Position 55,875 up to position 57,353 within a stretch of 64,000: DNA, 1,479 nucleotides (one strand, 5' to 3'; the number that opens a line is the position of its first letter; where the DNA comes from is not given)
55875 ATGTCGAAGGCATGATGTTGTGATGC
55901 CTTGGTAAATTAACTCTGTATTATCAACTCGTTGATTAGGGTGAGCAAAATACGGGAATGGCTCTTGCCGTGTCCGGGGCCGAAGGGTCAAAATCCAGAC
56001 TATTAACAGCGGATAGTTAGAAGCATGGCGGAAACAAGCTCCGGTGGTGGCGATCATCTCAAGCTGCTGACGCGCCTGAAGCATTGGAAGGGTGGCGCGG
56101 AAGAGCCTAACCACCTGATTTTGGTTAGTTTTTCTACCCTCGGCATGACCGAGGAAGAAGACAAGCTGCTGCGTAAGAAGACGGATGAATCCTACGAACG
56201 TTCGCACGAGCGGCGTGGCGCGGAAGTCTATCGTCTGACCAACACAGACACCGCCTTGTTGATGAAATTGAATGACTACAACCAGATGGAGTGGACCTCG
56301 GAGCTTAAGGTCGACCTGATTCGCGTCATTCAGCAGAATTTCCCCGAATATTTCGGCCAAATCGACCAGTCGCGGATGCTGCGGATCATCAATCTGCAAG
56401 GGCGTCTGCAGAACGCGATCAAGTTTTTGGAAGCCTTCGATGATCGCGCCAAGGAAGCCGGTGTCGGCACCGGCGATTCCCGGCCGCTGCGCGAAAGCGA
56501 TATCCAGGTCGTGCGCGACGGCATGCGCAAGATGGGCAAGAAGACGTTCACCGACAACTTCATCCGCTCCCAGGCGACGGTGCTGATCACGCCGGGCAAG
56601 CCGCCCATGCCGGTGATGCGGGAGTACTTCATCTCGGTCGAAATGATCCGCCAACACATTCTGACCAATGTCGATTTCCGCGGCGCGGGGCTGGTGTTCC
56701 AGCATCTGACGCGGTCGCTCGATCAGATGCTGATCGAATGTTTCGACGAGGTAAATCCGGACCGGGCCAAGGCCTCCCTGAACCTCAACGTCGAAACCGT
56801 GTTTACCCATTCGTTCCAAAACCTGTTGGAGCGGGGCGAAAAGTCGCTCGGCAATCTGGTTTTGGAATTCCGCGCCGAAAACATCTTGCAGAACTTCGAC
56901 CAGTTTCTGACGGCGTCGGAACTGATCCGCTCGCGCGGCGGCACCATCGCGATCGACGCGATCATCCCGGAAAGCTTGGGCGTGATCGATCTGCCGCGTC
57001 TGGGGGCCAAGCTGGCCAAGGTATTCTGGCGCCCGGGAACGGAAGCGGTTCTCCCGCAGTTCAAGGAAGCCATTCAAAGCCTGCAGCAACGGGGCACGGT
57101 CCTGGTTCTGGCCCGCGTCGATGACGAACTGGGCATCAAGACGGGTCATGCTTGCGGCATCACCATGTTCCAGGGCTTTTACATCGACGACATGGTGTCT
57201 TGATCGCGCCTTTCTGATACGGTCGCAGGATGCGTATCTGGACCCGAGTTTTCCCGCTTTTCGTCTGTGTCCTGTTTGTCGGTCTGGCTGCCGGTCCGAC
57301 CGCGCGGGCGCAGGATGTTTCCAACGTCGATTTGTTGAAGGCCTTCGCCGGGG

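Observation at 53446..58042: Three tandem paralogs of a sensor-less, degenerate GGDEF-like/EAL-like protein followed by a secreted DUF2927-like protein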

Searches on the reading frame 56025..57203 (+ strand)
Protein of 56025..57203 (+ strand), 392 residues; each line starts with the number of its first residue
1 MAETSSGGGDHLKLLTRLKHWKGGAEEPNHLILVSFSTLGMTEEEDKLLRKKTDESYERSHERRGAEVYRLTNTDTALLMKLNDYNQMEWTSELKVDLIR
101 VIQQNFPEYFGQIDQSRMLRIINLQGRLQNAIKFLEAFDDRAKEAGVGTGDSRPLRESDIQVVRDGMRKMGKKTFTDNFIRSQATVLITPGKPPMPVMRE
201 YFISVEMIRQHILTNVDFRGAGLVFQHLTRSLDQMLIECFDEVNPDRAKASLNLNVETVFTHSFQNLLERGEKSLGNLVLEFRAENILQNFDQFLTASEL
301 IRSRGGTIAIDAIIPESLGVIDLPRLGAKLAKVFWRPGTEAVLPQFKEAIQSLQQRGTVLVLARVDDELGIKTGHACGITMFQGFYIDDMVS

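Call 3: search_protein_families(library=pfam, proteins=[window:56025-57203:+], max_evalue=1)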
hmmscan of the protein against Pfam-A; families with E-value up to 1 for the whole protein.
window:56025-57203:+ (392 aa): 1 family
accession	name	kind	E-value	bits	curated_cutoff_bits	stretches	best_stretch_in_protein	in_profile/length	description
PF00563.25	EAL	-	0.00011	22.1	31.3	1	239-387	81-233/236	EAL domain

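Call 4: search_protein_families(library=ncbifam, proteins=[window:56025-57203:+], max_evalue=1)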
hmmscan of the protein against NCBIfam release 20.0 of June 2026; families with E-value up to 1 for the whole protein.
window:56025-57203:+ (392 aa): 0 families

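Call 7: find_homologous_proteins(query=window:56025-57200:+, max_evalue=0.001)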
Query window:56025-57200:+ (392 aa): 69 proteins with E <= 0.001 among 4480 candidates.
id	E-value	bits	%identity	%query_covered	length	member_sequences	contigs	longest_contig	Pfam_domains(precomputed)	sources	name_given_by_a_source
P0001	4.3e-258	873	100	100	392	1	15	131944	-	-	-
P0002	4.1e-257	870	100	100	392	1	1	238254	-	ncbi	-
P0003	5.4e-257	870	100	100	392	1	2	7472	-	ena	-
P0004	4.5e-239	811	93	100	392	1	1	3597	-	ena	-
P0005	2.5e-237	805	92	100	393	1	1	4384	-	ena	-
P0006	3.9e-236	801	92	100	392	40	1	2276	PF00563.26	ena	-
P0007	7.9e-233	790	90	100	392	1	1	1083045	-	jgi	jgi:hypothetical protein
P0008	3.1e-230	782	88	97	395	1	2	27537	PF00563.26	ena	-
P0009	5.5e-230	781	90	100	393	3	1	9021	-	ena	-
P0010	5.8e-230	781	90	100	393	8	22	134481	-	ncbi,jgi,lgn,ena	-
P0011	2.8e-227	772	88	97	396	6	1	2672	-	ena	-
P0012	1.7e-219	746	84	100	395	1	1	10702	-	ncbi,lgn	-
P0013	1.9e-218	743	83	100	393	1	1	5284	-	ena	-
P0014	1.5e-216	737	83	99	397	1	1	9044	-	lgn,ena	-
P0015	3.1e-207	706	81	100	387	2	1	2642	-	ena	-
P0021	1.1e-157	543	90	70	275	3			PF00563.26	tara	tara:strand:- start:73162 stop:73989 length:828 start_codon:yes stop_codon:yes gene_type:complete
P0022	3.8e-134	466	89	60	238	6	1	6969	PF00563.26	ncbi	ncbi:MAG: hypothetical protein RIE16_10425 [Rhodospirillales bacterium]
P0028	7.0e-102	359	49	84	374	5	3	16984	PF00563.26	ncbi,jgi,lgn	ncbi:MAG TPA: hypothetical protein VGA19_09030 [Rhodospirillales bacterium]|jgi:hypothetical protein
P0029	1.1e-101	359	46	90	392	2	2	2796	PF00563.26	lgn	-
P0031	3.0e-101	357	44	99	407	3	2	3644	PF00563.26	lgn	-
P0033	1.4e-100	355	45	97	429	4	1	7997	PF00563.26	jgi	-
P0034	3.8e-100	354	47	84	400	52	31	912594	-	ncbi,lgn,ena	-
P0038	6.1e-98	346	48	84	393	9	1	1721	PF00563.26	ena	-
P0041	1.8e-97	345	43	96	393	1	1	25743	PF00563.26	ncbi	-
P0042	2.5e-97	344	43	100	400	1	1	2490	PF00563.26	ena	-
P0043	2.5e-97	344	43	100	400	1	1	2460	PF00563.26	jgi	-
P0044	2.7e-97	344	44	98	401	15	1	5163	PF00563.26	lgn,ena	-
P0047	5.9e-96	340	42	96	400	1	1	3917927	-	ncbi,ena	-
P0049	1.1e-94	336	42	99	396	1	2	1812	PF00563.26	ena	-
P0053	1.5e-90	322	41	97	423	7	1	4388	PF00563.26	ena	-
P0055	1.9e-90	322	42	98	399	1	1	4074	PF00563.26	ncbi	ncbi:MAG: EAL domain-containing protein [Rhodospirillales bacterium]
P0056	3.0e-89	318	40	98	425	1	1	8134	PF00563.26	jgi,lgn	jgi:hypothetical protein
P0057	8.8e-88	313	40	97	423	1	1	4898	PF00563.26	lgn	-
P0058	1.5e-87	312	38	100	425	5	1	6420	PF00563.26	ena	-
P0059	2.1e-86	308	38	96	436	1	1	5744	PF00563.26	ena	-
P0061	6.4e-75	271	54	57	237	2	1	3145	PF00563.26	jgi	-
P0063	1.1e-69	254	39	84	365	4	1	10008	PF00563.26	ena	-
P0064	2.6e-68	249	36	95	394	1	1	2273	PF00563.26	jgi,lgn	jgi:EAL domain-containing protein (putative c-di-GMP-specific phosphodiesterase class I)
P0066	1.5e-64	237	34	96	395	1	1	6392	PF00563.26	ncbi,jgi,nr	ncbi:MAG: EAL domain-containing protein [Rhodospirillales bacterium]|jgi:EAL domain-containing prote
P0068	4.0e-18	84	29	55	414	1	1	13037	PF00563.26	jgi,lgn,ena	jgi:EAL domain-containing protein (putative c-di-GMP-specific phosphodiesterase class I)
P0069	5.4e-18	83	28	55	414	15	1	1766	PF00563.26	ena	-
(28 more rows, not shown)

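Call 10: search_solved_structures(query=A2, max_evalue=1, show_alignments=3)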
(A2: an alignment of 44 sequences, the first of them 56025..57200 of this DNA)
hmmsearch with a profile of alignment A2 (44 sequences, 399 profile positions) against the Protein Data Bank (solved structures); distinct sequences matched with E-value up to 1: 6.
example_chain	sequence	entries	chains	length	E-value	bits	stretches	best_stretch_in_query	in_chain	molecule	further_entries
3gfx_A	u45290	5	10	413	0.00057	22.1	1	279-388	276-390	Klebsiella pneumoniae BlrP1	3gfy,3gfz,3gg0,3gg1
4q6j_A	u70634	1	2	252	0.09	14.9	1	212-392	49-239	Lmo0131 protein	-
6pwj_A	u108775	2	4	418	0.15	14.1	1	353-391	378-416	GGDEF and EAL domain-containing protein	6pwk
3ajb_A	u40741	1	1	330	0.38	12.8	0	97-163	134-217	Peroxisomal biogenesis factor 3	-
3mk4_A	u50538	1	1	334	0.42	12.7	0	97-162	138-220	Peroxisomal biogenesis factor 3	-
3k4x_A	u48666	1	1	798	0.69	12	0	366-391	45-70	Proliferating cell nuclear antigen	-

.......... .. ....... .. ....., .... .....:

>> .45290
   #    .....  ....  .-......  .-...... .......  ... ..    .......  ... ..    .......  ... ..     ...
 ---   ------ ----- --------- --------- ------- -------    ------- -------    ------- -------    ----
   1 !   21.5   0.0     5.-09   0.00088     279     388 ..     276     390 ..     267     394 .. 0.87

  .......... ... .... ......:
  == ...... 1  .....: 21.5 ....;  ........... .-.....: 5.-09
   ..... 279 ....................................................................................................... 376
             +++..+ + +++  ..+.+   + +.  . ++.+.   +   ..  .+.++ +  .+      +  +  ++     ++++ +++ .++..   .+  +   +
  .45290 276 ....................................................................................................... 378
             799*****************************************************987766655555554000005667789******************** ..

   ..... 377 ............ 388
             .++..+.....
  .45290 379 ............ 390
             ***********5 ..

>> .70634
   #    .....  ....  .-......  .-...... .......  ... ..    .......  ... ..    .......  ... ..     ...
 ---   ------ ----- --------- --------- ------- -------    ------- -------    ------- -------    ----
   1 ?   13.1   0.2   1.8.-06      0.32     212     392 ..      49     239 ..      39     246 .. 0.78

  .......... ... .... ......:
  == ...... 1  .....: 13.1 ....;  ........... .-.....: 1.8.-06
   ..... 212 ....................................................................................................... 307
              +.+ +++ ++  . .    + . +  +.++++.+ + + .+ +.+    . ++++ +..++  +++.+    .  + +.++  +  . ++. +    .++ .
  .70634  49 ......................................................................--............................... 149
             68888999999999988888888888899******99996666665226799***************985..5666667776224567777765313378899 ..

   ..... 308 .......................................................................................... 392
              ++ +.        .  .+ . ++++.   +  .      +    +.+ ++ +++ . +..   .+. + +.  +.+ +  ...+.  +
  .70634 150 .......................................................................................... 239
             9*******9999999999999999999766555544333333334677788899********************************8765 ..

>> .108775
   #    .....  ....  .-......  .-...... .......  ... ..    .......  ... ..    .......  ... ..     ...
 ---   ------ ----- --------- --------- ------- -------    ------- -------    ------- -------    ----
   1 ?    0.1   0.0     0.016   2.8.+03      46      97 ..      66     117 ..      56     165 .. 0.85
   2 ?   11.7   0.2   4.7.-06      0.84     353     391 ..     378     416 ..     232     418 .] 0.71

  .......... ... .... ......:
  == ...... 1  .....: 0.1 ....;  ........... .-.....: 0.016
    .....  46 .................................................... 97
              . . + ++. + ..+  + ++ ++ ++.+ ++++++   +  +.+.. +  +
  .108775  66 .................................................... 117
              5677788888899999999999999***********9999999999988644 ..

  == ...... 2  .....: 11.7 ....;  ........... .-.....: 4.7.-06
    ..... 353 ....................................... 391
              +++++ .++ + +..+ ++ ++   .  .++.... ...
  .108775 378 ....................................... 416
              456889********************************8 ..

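Call 11: find_related_loci(query=A2, collection=genome_contigs, flank=8000)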
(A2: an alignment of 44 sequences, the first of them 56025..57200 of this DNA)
Query A2 (392 aa) in genome_contigs; peptide patterns used: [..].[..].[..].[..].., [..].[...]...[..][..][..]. (x = any residue, [..] = any of these).
231 stretches matched a pattern; 158 encode a relative of the query (tblastn E <= 1e-3); the best 80 are kept; 79 distinct loci.
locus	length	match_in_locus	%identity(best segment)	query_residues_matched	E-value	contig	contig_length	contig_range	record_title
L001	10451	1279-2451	91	1-391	0e+0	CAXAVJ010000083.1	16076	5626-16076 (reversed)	MAG TPA_asm: uncultured Rhodospirillaceae bacterium isolate ERR594358_concoct_25 genome assembly, contig: ERZ2772497.150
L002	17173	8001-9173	91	1-391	0e+0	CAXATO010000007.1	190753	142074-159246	MAG TPA_asm: uncultured Magnetovibrio sp. isolate ERR2752158_binner12_Refined_88 genome assembly, contig: ERZ2772516.106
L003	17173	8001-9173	90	1-391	0e+0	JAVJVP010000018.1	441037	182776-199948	MAG: Rhodospirillales bacterium isolate C2-GNP5-11 k141_31087, whole genome shotgun sequence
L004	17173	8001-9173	90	1-391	0e+0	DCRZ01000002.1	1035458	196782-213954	MAG TPA_asm: Rhodospirillaceae bacterium UBA1479 UBA1479_contig_217, whole genome shotgun sequence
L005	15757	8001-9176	91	1-391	0e+0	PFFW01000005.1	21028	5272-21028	MAG: Rhodospirillales bacterium CG15_BIG_FIL_POST_REV_8_21_14_020_66_15 CG15_8_21_14_0.20_scaffold_823_c, whole genome s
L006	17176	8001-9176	90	1-391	0e+0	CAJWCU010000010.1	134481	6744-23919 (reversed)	MAG TPA_asm: uncultured Rhodospirillaceae bacterium isolate ERR599081_bin.38_MetaBAT_v2.12.1_MAG genome assembly, contig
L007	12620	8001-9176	89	1-391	0e+0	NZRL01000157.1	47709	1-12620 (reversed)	MAG: Rhodospirillaceae bacterium isolate EAC36 MHASMcontig_431515, whole genome shotgun sequence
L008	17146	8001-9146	88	10-391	0e+0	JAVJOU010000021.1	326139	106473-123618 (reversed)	MAG: Rhodospirillales bacterium isolate A1-SPW-30 k141_27424, whole genome shotgun sequence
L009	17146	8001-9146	88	10-391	0e+0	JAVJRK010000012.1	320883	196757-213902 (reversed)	MAG: Rhodospirillales bacterium isolate D1-CHI-22 k141_4212, whole genome shotgun sequence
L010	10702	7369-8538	84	1-391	0e+0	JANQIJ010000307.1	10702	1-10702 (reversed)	MAG: Rhodospirillales bacterium isolate PL24a_bin.49 k99_4902438, whole genome shotgun sequence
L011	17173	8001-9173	91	1-391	0e+0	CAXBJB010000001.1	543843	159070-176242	MAG TPA_asm: uncultured Alphaproteobacteria bacterium isolate ERR2762157_binner12_Refined_11 genome assembly, contig: ER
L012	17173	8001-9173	90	1-391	0e+0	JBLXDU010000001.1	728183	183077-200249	MAG: Rhodospirillales bacterium isolate ES20-16 S20maxbin_out.036RE.5K@1, whole genome shotgun sequence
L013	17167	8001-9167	64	4-391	1e-171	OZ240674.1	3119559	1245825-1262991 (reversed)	MAG: Rhodospirillales bacterium isolate 6ee3a4df-0e34-4dc3-aa72-0311379eb40e genome assembly, chromosome: 1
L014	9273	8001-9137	46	14-392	1e-114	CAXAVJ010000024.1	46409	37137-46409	MAG TPA_asm: uncultured Rhodospirillaceae bacterium isolate ERR594358_concoct_25 genome assembly, contig: ERZ2772497.426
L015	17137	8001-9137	47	14-392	2e-111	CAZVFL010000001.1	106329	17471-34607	MAG TPA_asm: uncultured Thalassospiraceae bacterium isolate binchicken_co202_61 genome assembly, contig: NODE_46_length_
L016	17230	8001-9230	45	1-391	1e-110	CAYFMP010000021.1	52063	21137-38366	MAG TPA_asm: uncultured Thalassospiraceae bacterium isolate ERP019367_co2_114 genome assembly, contig: NODE_613_length_5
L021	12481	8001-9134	46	14-392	1e-105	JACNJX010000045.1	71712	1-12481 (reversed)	MAG: Alphaproteobacteria bacterium isolate NIOZ-UU45 NIOZ-UU_NODE_314_length_71712_cov_9.99322, whole genome shotgun seq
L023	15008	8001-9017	47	54-391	5e-105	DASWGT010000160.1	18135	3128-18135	MAG TPA_asm: Rhodospirillales bacterium isolate SMAG_U2823 k141_539063, whole genome shotgun sequence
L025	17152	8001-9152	44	14-390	1e-104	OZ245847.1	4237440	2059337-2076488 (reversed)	MAG: Rhodospirillales bacterium isolate a3b51f7d-2ba9-4b20-b109-360ef5d28540 genome assembly, chromosome: 1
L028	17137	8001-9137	43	14-391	2e-104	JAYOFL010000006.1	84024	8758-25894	MAG: Rhodospirillales bacterium isolate 139551_S153_metabat_bins_2.tsv.079 NODE_194_length_84024_cov_11.931772, whole ge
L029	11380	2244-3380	44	14-391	4e-104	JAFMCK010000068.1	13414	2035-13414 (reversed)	MAG: Rhodospirillales bacterium isolate CPBay_Spr15L08_80 NODE_2790_length_13414_cov_4.847968, whole genome shotgun sequ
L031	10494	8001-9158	44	8-392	8e-104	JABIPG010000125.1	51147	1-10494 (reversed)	MAG: Rhodospirillaceae bacterium isolate SI072_bin112 k141_3220353, whole genome shotgun sequence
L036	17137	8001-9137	42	14-391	7e-102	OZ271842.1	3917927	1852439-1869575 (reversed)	MAG: Rhodospirillales bacterium isolate 954aa92f-387c-437e-abc9-445d0f4344b3 genome assembly, chromosome: 1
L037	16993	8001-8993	47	63-391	6e-102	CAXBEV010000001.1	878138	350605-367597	MAG TPA_asm: uncultured Rhodospirillales bacterium isolate ERR2762125_binner12_Refined_25 genome assembly, contig: ERZ34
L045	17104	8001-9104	41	27-391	3e-99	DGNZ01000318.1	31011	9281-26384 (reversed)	MAG TPA_asm: Rhodospirillaceae bacterium UBA4479 UBA4479_contig_29864, whole genome shotgun sequence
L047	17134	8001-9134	43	18-391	1e-98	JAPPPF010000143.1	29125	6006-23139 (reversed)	MAG: Magnetovibrio sp. isolate SB9158_S7_bin_9 NODE_119_length_29125_cov_12.4996, whole genome shotgun sequence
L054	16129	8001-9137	41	14-389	4e-94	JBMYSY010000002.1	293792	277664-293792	MAG: Magnetovibrionaceae bacterium isolate ME_XS_2211_2_bin_8 ME_XS_2211_2_bin_8_1, whole genome shotgun sequence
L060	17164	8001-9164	38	1-392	3e-89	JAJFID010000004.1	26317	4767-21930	MAG: Rhodospirillales bacterium isolate OFTM118 OFTM118_3, whole genome shotgun sequence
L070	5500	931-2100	37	6-391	4e-79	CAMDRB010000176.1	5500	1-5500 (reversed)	MAG: Caenispirillum bisanense isolate TH-08apr19-24 genome assembly, contig: TH-08apr19-C37789, whole genome shotgun seq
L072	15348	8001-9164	37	10-391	6e-79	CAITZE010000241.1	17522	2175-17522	uncultured bacterium isolate Umea_bin-03200 genome assembly, contig: bin-03200:241/496, whole genome shotgun sequence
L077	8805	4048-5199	36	14-391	8e-78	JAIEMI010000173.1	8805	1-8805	MAG: Rhodospirillaceae bacterium isolate co.spades.CONCOCT.2.5kb_034 c_000000000175, whole genome shotgun sequence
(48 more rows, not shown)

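Call 15: search_protein_families(library=pfam, proteins=[L045:5124-7814:+, L021:6177-6983:+, L028:5769-7865:+, L047:9488-11605:-, L016:12039-14675:-, L070:2087-4390:+, L031:4708-5367:+, L013:9174-9545:+], max_evalue=0.001)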
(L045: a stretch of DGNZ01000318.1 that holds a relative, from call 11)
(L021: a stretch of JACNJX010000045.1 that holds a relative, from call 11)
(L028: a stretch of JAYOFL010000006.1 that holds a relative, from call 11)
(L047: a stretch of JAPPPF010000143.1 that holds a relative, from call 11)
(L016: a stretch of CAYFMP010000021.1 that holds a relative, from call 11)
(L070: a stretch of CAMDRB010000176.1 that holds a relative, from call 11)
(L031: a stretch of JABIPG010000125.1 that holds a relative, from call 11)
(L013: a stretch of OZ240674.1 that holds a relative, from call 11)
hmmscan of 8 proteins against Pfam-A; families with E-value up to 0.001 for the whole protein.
L045:5124-7814:+ (897 aa): 12 families
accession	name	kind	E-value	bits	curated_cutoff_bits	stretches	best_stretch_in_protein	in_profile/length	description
PF01571.26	GCV_T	-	3.8e-83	279.1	25.6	1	510-781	2-255/255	Aminomethyltransferase folate-binding domain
PF01266.30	DAO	-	2.6e-71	241.4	27.9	1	93-449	1-353/353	FAD dependent oxidoreductase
PF08669.17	GCV_T_C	-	3.1e-20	72.3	25.9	1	805-889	1-80/80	Glycine cleavage T-protein C-terminal barrel domain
PF16350.10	FAO_M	-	1.3e-13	51.3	27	1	452-506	1-55/56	FAD dependent oxidoreductase central domain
PF07992.20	Pyr_redox_2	-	8e-09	35.8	26.1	1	88-124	139-174/291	Pyridine nucleotide-disulphide oxidoreductase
PF13454.12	NAD_binding_9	-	7.6e-08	32.9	21.8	0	95-135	1-44/155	FAD-NAD(P)-binding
PF00890.30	FAD_binding_2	-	1.1e-07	31.9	20.4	1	94-142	2-49/414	FAD binding domain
PF13738.12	Pyr_redox_3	-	3.3e-06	27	30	0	96-127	2-33/305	Pyridine nucleotide-disulphide oxidoreductase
PF13450.12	NAD_binding_8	-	2e-05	25.2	21.9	1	96-129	1-33/68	NAD(P)-binding Rossmann-like domain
PF01494.25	FAD_binding_3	-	2.8e-05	24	22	0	92-131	2-40/349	FAD binding domain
PF00070.33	Pyr_redox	-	5.3e-05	24.1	22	1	93-124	1-31/82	Pyridine nucleotide-disulphide oxidoreductase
PF01946.23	Thi4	-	0.00034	20.4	26.2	0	92-134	18-60/235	Thi4 family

L021:6177-6983:+ (269 aa): 0 families

L028:5769-7865:+ (699 aa): 0 families

L047:9488-11605:- (706 aa): 0 families

L016:12039-14675:- (879 aa): 7 families
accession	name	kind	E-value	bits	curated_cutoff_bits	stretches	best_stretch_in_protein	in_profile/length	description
PF08447.18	PAS_3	-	4.1e-48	162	25.6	3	131-217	2-88/89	PAS fold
PF02518.31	HATPase_c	-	2.7e-29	102.3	26.4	1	762-873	2-110/111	Histidine kinase-, DNA gyrase B-, and HSP90-like ATPase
PF13426.13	PAS_9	-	6.3e-20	71.8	27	1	521-625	12-103/103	PAS domain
PF12860.13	PAS_7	-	6.9e-20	71.7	27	1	238-352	1-114/115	PAS fold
PF00989.32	PAS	-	1.2e-18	67.6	22.6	2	125-221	18-113/113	PAS fold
PF00512.31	HisKA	-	1.3e-18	67.2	26.9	1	646-715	1-66/66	His Kinase A (phospho-acceptor) domain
PF08448.16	PAS_4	-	7.1e-11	42.8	23.1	0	160-226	44-110/110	PAS fold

L070:2087-4390:+ (768 aa): 2 families
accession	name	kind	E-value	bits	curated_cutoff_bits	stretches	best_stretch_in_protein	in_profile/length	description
PF07228.17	SpoIIE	-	9.6e-44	150.1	25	1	573-764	2-191/192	Stage II sporulation protein E (SpoIIE)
PF00672.30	HAMP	-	6.6e-13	49.2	25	1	465-514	2-51/53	HAMP domain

L031:4708-5367:+ (220 aa): 4 families
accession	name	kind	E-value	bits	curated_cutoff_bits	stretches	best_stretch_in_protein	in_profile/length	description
PF01381.28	HTH_3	-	7e-12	45.6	23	1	43-97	1-55/55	Helix-turn-helix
PF07883.17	Cupin_2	-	4e-11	42.9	27.2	1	146-214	3-69/70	Cupin domain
PF13560.12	HTH_31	-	1.9e-09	38.1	27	1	39-93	2-57/64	Helix-turn-helix domain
PF13443.12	HTH_26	-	2.2e-06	28.3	22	1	43-94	2-54/63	Cro/C1-type HTH DNA-binding domain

L013:9174-9545:+ (124 aa): 0 families

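Call 16: predict_structure(alignment_id=A2)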
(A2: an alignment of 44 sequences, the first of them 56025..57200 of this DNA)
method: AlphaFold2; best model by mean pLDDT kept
length: 392 residues; sequences in the alignment: 44
mean_pLDDT: 89.0   pTM: 0.65
mean pLDDT of the five models: 89.0, 87.7, 87.4, 87.1, 86.9
residues with pLDDT >= 90: 252; 70-90: 119; 50-70: 7; < 50: 14
segments of 3 or more residues with pLDDT < 50: 1-7, 143-149
pLDDT, mean of each block of 10 residues (from residue 1): 47 90 88 85 85 91 91 90 85 90 88 79 89 80 45 86 94 95 96 96 93 85 89 97 94 96 93 93 92 96 97 91 92 93 96 95 96 97 95 89
secondary structure, 60 per line:
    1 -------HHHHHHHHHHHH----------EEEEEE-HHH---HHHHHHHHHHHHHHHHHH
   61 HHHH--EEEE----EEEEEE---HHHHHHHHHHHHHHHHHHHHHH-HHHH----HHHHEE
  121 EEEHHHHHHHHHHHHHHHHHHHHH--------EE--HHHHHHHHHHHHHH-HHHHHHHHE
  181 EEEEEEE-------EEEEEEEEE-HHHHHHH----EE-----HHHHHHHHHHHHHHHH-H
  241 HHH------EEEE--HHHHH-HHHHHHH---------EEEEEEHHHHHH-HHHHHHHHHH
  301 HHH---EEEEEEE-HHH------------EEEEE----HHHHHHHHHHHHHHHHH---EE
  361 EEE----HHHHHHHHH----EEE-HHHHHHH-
elements in order: H8-19 E30-35 H43-64 E67-70 E75-80 H84-105 H107-110 H115-118 E119-123 H124-144 H157-170 H172-179 E180-187 E195-203 H205-211 H223-238 H240-243 E250-253 H256-260 H262-268 E278-283 H284-289 H291-303 E307-313 E330-334 H339-355 E359-363 H368-376 E381-383 H385-391
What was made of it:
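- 56025..57203 (+): Paralog 3 (392 aa): the slowest-evolving copy and the closest to single-copy relatives. The N-terminal domain spans about residues 1-145, helices span 157-180, and the EAL-like barrel spans about residues 180-392. AlphaFold2 pLDDT 89 (call 16).
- On EAL domain (PF00563): AlphaFold2 pLDDT is 89, and 92-97 across the C-terminal half (call 16).
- The conserved residues fall at successive predicted barrel strands (call 16).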
